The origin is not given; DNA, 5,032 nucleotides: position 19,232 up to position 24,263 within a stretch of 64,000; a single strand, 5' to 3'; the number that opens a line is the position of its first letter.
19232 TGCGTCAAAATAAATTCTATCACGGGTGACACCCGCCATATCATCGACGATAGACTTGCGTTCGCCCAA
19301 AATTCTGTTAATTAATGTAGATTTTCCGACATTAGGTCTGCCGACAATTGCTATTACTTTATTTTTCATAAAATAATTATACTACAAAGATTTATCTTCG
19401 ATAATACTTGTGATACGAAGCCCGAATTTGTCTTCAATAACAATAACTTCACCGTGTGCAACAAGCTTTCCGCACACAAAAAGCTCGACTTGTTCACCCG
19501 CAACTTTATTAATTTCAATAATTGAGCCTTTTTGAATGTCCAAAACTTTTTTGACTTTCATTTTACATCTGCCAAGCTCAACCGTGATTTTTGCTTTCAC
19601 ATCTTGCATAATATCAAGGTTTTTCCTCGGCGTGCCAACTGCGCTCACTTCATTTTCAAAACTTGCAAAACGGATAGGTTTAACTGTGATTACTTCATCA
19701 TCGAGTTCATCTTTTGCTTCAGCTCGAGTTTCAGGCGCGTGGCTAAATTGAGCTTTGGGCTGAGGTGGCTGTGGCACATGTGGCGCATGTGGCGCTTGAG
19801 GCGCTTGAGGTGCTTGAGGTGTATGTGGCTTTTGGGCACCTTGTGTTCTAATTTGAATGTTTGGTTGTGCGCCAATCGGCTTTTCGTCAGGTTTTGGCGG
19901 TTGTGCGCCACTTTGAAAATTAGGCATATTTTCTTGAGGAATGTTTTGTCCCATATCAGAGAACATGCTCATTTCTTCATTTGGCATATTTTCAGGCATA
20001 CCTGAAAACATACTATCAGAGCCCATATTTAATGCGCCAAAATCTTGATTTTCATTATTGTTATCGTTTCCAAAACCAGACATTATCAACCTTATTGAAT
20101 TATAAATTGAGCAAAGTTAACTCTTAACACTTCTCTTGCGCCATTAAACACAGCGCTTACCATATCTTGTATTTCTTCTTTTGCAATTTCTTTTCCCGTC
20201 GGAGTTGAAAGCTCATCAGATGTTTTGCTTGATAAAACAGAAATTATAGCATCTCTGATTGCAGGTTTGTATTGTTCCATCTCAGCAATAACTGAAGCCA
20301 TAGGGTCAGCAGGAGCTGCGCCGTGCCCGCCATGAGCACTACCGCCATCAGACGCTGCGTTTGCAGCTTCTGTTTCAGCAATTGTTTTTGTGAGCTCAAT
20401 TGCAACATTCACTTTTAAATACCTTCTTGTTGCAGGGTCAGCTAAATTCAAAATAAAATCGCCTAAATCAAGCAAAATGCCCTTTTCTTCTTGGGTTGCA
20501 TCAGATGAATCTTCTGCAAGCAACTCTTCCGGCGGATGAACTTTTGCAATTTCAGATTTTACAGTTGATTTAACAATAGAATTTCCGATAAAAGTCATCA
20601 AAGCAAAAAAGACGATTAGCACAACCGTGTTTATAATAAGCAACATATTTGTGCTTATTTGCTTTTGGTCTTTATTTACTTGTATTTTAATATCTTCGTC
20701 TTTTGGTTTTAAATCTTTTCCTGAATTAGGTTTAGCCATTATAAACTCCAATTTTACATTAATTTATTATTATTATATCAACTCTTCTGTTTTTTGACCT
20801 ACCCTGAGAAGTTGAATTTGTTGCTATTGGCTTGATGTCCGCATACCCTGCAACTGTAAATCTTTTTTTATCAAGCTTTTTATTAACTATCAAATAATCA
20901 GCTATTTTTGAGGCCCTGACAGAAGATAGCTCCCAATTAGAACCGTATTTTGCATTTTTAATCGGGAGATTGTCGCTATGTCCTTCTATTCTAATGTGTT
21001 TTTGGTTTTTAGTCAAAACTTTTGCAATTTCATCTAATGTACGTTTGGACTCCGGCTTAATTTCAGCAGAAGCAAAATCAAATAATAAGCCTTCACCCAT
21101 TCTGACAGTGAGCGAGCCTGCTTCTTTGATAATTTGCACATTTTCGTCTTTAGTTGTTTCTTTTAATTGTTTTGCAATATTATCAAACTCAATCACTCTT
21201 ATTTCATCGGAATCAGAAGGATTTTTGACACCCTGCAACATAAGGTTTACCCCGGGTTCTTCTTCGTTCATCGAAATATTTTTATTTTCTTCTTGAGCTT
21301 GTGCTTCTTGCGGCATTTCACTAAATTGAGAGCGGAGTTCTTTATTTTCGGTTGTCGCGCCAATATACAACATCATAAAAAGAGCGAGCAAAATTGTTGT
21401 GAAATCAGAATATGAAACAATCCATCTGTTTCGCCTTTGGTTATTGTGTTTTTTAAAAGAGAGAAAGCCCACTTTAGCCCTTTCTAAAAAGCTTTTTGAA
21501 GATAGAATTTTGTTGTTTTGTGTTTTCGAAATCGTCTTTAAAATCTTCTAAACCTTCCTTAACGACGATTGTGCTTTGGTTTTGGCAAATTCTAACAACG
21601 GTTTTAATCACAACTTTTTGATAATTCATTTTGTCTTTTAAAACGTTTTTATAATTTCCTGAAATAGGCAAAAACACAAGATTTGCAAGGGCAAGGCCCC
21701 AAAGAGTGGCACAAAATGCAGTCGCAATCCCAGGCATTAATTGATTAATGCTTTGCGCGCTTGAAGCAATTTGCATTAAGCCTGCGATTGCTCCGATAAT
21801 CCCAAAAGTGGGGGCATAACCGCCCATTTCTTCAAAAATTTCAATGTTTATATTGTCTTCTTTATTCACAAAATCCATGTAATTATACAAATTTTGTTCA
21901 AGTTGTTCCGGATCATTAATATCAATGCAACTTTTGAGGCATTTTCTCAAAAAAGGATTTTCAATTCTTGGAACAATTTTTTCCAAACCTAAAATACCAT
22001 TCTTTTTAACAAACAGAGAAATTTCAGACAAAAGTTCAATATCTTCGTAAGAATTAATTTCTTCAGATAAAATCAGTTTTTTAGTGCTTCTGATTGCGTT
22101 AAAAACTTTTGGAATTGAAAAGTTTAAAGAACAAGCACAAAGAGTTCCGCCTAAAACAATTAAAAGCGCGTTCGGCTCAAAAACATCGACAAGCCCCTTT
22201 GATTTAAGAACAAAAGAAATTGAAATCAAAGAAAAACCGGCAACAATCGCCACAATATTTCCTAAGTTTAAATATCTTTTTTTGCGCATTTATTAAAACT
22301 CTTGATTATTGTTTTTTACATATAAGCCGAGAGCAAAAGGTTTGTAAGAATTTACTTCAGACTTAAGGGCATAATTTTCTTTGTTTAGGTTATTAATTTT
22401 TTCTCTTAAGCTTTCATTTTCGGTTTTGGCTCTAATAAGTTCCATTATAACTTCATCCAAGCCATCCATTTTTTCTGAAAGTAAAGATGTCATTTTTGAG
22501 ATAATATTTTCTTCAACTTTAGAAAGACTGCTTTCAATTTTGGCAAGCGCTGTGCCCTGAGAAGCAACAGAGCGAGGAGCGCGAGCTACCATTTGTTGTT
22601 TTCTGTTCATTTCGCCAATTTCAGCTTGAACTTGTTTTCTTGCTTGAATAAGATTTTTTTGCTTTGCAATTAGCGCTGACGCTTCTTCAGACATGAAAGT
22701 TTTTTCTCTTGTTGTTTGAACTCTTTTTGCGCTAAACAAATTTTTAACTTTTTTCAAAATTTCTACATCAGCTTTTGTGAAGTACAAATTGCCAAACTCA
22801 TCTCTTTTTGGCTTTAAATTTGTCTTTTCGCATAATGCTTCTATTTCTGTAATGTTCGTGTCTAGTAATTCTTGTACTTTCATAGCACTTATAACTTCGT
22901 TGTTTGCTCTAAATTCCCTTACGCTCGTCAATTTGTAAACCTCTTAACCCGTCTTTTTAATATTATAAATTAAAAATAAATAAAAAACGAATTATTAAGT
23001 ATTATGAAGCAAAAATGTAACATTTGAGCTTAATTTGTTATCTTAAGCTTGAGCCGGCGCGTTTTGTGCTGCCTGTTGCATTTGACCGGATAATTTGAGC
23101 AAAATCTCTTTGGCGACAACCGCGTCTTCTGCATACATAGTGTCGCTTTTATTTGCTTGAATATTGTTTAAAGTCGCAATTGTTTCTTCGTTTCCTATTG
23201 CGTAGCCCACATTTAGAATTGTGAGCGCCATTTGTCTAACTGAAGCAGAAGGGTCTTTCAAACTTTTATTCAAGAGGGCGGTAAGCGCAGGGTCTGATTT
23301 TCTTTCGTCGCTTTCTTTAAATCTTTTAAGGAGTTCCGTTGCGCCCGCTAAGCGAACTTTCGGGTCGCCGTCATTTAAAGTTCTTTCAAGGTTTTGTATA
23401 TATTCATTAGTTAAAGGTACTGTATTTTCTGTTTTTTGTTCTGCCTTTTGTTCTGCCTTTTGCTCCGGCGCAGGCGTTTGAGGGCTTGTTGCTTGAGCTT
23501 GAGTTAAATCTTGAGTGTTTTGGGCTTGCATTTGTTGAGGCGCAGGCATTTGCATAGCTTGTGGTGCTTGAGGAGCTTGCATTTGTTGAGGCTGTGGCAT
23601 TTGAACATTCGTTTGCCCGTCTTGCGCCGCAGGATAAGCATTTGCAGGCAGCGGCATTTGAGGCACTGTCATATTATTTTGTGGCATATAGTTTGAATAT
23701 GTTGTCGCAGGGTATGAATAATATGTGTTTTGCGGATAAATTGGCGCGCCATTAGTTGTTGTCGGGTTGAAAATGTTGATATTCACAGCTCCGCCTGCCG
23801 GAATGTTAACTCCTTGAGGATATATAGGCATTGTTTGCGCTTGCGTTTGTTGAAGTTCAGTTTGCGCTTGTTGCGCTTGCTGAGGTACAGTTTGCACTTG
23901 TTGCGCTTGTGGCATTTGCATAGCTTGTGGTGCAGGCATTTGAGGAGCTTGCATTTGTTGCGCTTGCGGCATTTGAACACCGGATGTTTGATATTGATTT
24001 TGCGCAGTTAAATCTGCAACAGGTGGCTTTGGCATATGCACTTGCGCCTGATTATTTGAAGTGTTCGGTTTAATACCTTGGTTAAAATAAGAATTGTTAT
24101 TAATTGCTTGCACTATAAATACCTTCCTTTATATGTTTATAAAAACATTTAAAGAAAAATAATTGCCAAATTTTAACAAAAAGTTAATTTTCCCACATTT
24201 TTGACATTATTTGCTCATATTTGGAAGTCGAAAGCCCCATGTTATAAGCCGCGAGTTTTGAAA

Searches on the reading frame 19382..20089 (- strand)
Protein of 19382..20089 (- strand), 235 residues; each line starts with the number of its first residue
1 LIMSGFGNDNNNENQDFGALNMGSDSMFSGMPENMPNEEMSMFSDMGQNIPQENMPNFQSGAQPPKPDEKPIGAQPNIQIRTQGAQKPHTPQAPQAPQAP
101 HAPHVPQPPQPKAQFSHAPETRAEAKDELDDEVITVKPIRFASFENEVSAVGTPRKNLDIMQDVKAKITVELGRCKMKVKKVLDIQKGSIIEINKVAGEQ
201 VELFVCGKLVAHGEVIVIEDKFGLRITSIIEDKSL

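Call 33: search_protein_families(library=pfam, proteins=[window:19382-20089:-], max_evalue=0.01)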
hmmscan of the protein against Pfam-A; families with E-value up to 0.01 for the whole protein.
window:19382-20089:- (235 aa): 1 family
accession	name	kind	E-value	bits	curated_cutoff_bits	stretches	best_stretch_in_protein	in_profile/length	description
PF01052.25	FliMN_C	-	3e-20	72.3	23.8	1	161-230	3-72/73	Type III flagellar switch regulator (C-ring) FliN C-term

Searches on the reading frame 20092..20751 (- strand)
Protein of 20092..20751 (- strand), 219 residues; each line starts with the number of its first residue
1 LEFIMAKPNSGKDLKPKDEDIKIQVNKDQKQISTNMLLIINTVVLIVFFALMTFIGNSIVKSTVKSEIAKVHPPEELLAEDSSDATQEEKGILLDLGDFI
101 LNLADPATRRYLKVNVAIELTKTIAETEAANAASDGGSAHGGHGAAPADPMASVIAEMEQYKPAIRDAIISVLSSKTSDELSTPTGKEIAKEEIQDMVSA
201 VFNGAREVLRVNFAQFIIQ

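Call 33: search_protein_families(library=pfam, proteins=[window:20092-20751:-], max_evalue=0.01)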
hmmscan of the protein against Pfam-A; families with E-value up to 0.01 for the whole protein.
window:20092-20751:- (219 aa): 1 family
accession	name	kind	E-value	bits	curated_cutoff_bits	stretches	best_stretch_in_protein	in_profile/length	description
PF03748.19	FliL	-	7.8e-21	75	24.6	1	94-219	2-103/103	Flagellar basal body-associated protein FliL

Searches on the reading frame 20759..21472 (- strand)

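Call 33: search_protein_families(library=pfam, proteins=[window:20759-21472:-], max_evalue=0.01)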
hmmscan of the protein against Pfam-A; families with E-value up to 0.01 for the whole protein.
window:20759-21472:- (237 aa): 4 families
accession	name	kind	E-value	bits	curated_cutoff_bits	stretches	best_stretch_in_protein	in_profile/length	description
PF00691.25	OmpA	-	4.7e-24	85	27.2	1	130-229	1-98/98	OmpA family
PF13677.11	MotB_plug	-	5.5e-11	42.3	24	1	9-52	10-53/58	Membrane MotB of proton-channel complex MotA/MotB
PF21529.2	GLV1-2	-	0.0089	17.4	28.1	0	27-72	1-45/69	Gloven 1/2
PF02016.21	Peptidase_S66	-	0.0097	16.5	25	0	13-32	92-111/121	LD-carboxypeptidase N-terminal domain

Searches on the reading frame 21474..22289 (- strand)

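Call 33: search_protein_families(library=pfam, proteins=[window:21474-22289:-], max_evalue=0.01)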
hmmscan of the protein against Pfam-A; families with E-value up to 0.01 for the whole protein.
window:21474-22289:- (271 aa): 2 families
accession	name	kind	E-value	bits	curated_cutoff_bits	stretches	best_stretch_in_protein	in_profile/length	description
PF01618.21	MotA_ExbB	-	2.6e-20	72.9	22.9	1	108-221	4-122/127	MotA/TolQ/ExbB proton channel family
PF20560.3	MotA_N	-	0.0031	18.2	27.3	0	17-93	6-83/91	Motility protein A N-terminal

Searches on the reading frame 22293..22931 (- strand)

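Call 33: search_protein_families(library=pfam, proteins=[window:22293-22931:-], max_evalue=0.01)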
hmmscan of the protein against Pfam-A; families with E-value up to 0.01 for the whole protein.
window:22293-22931:- (212 aa): 3 families
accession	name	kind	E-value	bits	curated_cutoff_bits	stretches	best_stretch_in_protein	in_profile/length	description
PF13411.12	MerR_1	-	0.00016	22.1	21.6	1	19-69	6-55/69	MerR HTH family regulatory protein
PF06818.20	Fez1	-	0.00038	21.4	34.4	1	132-198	43-108/199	Fez1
PF04476.19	4HFCP_synth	-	0.0024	18.1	22.4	1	87-155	39-107/228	4-HFC-P synthase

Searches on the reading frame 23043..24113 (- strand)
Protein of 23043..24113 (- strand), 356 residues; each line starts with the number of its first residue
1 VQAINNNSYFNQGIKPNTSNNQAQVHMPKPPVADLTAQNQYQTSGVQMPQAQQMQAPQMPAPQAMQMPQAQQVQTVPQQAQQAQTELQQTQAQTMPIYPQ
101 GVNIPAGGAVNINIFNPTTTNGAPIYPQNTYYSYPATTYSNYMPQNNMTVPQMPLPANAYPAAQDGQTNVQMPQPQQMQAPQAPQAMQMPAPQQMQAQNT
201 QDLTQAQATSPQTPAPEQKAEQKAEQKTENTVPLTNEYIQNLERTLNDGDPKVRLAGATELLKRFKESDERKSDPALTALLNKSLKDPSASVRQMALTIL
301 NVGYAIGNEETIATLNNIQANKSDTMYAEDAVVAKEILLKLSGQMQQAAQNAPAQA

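Call 33: search_protein_families(library=pfam, proteins=[window:23043-24113:-], max_evalue=0.01)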
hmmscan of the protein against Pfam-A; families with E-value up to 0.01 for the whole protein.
window:23043-24113:- (356 aa): 5 families
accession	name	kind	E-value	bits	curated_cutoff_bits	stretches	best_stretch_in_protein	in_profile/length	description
PF13646.12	HEAT_2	-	1.3e-05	25.9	27.7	1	242-331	5-83/88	HEAT repeats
PF12717.13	Cnd1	-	1.5e-05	25.6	26.4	1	234-321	18-103/162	non-SMC mitotic condensation complex subunit 1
PF02985.28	HEAT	-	0.00027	21.3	23.5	0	281-300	5-24/31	HEAT repeat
PF20168.4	PDS5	-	0.0018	16.6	27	1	227-320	311-411/1053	Sister chromatid cohesion protein PDS5 protein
PF21581.3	SCD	-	0.0068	17.1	27.5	0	234-269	27-62/75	Stromalin conservative domain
